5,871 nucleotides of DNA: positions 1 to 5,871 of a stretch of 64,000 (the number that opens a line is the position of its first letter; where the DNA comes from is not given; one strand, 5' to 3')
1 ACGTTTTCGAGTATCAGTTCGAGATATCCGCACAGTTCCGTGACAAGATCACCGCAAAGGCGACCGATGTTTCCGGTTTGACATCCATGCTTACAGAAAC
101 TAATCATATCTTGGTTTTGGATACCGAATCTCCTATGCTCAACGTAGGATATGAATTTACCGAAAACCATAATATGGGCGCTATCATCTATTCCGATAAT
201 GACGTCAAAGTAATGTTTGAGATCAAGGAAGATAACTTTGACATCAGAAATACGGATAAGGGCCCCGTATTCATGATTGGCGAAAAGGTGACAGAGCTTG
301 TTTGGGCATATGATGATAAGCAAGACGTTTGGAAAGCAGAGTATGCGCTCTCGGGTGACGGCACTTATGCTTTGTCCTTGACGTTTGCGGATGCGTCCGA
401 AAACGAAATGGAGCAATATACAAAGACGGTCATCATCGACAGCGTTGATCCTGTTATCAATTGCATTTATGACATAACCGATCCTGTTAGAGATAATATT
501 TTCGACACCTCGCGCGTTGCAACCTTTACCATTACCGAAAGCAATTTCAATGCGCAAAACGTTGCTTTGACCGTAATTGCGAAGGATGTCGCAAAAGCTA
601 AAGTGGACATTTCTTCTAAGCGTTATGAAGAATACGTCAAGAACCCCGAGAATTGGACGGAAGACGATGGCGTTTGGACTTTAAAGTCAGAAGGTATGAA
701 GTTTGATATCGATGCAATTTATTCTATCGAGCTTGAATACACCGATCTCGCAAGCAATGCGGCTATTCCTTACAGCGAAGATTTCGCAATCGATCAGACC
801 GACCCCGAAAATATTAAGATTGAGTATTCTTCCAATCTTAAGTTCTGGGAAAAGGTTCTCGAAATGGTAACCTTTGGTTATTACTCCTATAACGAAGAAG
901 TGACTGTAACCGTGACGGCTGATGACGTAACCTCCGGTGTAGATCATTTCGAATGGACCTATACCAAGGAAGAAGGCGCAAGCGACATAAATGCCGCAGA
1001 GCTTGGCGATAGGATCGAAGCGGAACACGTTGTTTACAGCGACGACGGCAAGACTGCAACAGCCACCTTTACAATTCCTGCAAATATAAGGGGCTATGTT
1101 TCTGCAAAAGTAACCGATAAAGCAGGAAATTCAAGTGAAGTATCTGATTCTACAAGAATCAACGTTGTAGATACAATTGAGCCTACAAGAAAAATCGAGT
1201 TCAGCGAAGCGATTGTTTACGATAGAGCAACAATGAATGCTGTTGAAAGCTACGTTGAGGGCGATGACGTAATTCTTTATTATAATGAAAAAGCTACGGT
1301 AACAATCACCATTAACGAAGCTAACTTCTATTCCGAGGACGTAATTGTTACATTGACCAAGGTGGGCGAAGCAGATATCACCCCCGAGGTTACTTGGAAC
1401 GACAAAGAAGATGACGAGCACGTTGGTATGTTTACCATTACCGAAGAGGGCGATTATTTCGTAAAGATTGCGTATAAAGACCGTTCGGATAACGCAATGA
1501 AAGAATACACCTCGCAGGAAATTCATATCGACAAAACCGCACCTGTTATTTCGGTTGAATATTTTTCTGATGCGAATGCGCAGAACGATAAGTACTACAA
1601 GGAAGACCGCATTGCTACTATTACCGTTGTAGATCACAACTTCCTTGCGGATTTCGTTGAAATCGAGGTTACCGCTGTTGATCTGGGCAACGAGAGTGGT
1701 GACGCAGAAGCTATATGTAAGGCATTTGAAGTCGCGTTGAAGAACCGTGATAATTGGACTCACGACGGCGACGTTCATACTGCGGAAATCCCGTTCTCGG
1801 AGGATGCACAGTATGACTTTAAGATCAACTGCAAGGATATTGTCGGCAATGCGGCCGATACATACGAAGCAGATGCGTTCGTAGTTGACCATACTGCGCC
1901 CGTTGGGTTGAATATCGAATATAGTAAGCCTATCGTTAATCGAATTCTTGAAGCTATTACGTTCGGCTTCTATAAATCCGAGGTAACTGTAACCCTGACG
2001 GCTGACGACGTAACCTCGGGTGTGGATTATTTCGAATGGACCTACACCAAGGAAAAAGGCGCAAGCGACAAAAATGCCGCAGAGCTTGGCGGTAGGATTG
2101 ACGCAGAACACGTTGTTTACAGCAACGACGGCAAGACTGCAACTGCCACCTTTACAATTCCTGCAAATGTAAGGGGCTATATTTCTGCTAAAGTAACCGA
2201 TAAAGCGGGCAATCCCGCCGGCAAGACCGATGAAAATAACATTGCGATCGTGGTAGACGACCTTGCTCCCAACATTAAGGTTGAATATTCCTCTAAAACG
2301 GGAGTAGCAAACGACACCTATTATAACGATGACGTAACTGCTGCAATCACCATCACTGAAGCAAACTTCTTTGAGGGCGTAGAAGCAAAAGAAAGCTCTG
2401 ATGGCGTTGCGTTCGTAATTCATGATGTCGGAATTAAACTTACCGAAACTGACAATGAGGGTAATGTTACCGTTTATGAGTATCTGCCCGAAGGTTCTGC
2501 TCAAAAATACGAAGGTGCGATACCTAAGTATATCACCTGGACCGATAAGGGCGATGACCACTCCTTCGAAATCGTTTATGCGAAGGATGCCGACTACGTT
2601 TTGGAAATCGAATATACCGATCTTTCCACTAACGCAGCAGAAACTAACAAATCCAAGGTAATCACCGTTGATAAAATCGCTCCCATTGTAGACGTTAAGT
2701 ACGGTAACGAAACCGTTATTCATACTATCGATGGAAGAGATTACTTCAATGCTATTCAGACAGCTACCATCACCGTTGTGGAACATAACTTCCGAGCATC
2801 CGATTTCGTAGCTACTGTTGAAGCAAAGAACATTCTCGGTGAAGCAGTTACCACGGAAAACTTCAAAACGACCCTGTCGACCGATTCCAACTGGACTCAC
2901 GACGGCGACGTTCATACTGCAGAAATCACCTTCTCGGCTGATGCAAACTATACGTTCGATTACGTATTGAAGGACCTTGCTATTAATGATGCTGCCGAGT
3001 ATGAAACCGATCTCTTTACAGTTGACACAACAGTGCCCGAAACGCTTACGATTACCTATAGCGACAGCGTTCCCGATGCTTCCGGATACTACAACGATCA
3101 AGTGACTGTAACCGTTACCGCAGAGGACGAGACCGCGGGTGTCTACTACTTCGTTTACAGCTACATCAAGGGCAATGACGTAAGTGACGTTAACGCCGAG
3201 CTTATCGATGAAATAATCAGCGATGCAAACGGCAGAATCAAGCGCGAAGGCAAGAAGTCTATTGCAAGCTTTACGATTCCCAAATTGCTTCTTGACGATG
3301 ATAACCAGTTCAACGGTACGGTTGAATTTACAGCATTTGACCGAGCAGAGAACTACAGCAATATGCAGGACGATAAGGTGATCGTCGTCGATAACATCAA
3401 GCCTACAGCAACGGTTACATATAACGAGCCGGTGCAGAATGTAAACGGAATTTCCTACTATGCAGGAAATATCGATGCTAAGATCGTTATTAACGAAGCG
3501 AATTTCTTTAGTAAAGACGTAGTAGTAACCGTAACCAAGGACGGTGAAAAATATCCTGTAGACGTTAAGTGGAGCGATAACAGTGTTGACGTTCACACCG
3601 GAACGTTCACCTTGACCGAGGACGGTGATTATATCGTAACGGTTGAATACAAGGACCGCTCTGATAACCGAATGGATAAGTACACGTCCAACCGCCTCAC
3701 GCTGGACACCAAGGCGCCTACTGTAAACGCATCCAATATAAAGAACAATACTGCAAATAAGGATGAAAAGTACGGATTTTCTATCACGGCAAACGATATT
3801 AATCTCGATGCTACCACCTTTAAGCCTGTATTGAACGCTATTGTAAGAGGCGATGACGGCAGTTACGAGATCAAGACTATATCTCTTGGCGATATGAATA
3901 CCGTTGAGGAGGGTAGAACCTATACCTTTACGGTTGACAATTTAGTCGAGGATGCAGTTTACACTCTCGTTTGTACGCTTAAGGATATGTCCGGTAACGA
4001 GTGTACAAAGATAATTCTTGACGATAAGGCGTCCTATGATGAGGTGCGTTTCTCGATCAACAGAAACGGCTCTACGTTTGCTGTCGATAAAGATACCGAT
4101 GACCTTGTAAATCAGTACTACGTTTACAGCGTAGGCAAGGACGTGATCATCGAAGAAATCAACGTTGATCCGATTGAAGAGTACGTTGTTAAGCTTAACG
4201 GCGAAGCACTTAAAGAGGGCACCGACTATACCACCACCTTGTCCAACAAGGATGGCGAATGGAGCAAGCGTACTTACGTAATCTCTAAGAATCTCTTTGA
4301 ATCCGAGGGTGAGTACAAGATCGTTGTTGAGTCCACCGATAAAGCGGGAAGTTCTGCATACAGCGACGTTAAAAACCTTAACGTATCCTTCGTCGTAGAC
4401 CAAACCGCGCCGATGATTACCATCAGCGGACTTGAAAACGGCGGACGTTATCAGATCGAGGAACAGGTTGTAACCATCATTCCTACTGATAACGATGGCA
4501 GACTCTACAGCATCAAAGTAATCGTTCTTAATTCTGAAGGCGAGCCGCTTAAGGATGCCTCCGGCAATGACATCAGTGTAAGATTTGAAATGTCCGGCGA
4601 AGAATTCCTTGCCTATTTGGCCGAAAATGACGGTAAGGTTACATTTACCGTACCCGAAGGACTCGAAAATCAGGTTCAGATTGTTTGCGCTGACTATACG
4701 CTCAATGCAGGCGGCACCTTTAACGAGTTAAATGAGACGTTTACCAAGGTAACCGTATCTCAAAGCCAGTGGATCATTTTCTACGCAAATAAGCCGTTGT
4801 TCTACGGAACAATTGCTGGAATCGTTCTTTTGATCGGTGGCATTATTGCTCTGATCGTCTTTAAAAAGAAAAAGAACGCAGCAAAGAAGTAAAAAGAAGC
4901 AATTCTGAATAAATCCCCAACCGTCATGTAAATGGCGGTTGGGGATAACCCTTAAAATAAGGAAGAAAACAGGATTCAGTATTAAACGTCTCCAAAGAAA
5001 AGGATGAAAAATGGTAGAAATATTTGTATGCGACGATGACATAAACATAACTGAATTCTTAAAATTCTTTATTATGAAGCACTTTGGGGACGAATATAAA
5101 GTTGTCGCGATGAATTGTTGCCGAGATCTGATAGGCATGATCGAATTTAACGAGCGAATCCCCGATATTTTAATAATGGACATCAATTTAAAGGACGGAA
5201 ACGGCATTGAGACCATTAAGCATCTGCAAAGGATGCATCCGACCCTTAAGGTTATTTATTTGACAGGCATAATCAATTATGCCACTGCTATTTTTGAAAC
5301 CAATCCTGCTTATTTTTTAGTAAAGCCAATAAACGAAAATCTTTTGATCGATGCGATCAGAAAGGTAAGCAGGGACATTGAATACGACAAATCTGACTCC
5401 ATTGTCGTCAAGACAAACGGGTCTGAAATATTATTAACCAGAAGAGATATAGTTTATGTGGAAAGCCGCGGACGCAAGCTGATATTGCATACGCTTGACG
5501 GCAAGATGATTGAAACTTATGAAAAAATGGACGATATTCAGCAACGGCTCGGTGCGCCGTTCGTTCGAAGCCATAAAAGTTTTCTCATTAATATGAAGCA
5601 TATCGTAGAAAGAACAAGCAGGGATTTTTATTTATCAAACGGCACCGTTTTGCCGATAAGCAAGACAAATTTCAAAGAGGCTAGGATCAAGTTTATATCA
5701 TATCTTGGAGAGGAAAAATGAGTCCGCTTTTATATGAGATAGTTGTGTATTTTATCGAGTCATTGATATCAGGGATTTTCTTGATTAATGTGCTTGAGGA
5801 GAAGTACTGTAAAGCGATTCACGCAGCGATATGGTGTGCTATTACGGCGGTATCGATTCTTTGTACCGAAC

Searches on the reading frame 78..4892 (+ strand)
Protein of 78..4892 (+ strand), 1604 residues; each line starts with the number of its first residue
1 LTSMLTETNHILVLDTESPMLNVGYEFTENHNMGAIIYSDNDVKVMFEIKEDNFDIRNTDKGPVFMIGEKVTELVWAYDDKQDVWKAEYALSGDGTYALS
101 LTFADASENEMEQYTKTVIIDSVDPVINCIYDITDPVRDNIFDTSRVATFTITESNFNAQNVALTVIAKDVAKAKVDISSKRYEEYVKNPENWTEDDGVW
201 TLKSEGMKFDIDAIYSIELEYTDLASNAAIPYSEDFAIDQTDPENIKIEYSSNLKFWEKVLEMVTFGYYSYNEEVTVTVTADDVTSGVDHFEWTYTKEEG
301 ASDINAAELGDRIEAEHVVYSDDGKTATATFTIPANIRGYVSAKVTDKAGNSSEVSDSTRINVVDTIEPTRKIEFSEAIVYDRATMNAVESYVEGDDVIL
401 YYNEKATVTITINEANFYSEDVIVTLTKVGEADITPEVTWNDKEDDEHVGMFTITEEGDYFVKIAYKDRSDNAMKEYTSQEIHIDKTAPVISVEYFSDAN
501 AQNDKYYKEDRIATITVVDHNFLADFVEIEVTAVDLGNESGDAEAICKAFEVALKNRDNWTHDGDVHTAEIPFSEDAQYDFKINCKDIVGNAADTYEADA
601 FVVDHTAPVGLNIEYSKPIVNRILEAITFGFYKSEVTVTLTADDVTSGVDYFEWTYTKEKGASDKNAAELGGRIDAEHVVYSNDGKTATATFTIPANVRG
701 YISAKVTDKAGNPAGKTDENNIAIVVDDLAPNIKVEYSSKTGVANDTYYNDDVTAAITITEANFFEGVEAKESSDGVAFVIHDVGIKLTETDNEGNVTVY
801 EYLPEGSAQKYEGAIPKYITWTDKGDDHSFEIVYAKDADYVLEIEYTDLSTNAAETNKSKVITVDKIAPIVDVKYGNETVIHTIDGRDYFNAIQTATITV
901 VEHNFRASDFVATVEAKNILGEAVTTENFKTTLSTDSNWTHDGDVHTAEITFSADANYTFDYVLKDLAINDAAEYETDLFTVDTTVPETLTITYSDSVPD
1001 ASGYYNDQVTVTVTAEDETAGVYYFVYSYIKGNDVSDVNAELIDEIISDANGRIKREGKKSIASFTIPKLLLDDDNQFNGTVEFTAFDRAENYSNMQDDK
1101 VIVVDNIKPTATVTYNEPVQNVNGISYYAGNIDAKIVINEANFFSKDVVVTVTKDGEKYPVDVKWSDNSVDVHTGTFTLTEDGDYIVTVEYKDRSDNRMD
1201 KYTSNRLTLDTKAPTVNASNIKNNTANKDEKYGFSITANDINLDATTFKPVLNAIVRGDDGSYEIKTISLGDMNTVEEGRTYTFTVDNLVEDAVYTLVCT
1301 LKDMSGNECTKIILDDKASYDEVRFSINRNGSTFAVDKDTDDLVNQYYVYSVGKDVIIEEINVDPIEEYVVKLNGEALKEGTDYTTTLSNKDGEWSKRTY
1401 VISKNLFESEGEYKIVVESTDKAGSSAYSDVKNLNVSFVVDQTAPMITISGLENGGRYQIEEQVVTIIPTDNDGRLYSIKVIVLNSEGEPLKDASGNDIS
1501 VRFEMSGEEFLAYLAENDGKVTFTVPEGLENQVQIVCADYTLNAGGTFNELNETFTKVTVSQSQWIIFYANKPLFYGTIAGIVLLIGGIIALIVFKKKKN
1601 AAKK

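Call 49: search_protein_families(library=pfam, proteins=[window:78-4892:+], max_evalue=0.001)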
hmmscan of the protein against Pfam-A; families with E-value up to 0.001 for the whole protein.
window:78-4892:+ (1604 aa): 2 families
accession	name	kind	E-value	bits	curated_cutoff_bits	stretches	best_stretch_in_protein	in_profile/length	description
PF19077.6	Big_13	-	2.3e-05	25.2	27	0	1379-1431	48-95/102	Bacterial Ig-like domain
PF13750.12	Big_3_3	-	0.00043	20.4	27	0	456-519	13-74/157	Bacterial Ig-like domain (group 3)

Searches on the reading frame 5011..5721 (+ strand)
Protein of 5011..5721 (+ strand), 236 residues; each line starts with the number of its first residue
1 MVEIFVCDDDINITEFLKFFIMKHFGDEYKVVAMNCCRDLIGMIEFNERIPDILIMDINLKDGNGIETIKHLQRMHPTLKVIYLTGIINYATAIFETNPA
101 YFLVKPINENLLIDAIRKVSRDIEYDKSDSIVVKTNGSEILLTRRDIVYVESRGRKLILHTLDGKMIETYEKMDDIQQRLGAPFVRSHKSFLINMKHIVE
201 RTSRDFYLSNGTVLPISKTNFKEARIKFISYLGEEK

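Call 5: search_protein_families(library=pfam, proteins=[window:5011-5721:+], max_evalue=0.01)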
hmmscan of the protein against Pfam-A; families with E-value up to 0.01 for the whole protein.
window:5011-5721:+ (236 aa): 2 families
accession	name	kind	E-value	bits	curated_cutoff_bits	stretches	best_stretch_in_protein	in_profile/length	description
PF00072.30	Response_reg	-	1.1e-15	58.1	30.2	1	4-117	1-111/111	Response regulator receiver domain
PF04397.21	LytTR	-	1.4e-15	57.7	22.6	1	141-224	5-93/98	LytTr DNA-binding domain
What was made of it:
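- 5011..5721 (+): LytTR-family response regulator. Response_reg and LytTR domains (call 5).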
